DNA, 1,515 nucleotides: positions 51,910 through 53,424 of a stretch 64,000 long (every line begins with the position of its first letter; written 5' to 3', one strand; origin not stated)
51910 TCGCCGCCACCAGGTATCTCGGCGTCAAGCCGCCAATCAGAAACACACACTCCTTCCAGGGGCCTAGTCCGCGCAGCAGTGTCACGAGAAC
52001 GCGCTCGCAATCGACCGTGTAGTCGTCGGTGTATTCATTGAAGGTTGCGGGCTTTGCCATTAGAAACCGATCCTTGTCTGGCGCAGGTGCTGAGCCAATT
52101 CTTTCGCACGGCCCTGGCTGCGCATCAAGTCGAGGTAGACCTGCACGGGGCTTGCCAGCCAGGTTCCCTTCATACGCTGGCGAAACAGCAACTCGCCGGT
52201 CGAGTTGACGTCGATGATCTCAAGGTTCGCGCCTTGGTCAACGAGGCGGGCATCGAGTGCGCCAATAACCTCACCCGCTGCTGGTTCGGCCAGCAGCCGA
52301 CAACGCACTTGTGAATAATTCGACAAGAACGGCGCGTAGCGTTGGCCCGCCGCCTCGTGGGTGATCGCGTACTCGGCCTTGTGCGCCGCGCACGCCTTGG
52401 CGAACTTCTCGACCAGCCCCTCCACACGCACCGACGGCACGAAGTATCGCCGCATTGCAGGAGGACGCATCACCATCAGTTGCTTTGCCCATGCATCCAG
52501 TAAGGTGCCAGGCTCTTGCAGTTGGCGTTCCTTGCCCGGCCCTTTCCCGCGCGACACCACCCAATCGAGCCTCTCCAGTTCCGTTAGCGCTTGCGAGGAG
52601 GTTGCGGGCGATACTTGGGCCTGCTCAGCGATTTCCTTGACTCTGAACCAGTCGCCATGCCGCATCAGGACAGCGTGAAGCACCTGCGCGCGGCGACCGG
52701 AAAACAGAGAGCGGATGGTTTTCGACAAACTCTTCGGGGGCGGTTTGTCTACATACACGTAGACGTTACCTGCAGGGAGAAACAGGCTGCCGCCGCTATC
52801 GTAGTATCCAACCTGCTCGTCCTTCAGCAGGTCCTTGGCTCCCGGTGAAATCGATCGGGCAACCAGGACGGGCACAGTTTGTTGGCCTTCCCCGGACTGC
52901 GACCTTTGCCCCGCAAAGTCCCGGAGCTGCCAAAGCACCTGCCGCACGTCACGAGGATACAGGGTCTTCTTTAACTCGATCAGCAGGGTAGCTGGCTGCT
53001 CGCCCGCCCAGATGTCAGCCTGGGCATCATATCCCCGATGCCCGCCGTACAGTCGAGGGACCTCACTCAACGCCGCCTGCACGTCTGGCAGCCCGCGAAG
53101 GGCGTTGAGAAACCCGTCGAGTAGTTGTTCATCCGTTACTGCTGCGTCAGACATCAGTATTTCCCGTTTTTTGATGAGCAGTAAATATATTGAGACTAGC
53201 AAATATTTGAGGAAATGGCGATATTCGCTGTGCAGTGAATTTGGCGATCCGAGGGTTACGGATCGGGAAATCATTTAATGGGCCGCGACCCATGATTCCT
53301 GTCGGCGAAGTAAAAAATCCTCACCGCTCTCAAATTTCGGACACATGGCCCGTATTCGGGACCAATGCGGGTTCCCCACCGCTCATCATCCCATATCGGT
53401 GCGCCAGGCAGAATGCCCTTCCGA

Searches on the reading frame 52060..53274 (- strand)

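Call 9: search_protein_families(library=pfam, proteins=[window:52060-53274:-], max_evalue=0.01)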
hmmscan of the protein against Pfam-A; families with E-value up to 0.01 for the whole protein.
window:52060-53274:- (404 aa): 6 families
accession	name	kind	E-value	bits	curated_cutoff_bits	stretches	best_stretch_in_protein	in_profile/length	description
PF12802.13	MarR_2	-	3.1e-05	24.5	27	1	193-242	5-53/61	MarR family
PF02082.26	Rrf2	-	0.001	19.7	30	1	202-245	12-60/132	Iron-dependent Transcriptional regulator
PF00392.27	GntR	-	0.0013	18.8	27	1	204-244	18-59/64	Bacterial regulatory proteins, gntR family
PF09952.14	AbiEi_2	-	0.0017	19.1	21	0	252-399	2-139/143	Transcriptional regulator, AbiEi antitoxin, Type IV TA system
PF01047.28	MarR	-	0.0069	16.7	24.6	0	210-240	18-48/59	MarR family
PF01325.25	Fe_dep_repress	-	0.0091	16.6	26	0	207-240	20-53/60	Iron dependent repressor, N-terminal DNA binding domain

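Call 53: search_protein_families(library=padloc, proteins=[window:52060-53274:-], max_evalue=0.001)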
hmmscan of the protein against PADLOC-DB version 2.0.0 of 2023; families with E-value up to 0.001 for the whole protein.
window:52060-53274:- (404 aa): 2 families
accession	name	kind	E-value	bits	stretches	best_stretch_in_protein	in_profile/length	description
PDLC04368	PDC-M05A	-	5.3e-05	21.1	1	186-244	6-64/201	-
PDLC01438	Csa3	-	9.6e-05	20.6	1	181-268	136-219/305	"CAS-I,CAS-II,CAS-III,CAS-IV,CAS-V,CAS-VI; associated_signaling"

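Call 58: search_protein_families(library=ncbifam, proteins=[window:52060-53274:-], max_evalue=0.01)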
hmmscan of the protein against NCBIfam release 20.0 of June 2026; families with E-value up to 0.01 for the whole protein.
window:52060-53274:- (404 aa): 2 families
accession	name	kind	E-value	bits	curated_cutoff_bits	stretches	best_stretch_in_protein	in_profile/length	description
NF033788.1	HTH_metalloreg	subfamily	0.0023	17.7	55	1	185-245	3-61/77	metalloregulator ArsR/SmtB family transcription factor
TIGR01884.1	cas_HTH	subfamily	0.008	15.6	60.2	0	184-245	133-193/202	CRISPR-associated CARF protein Csa3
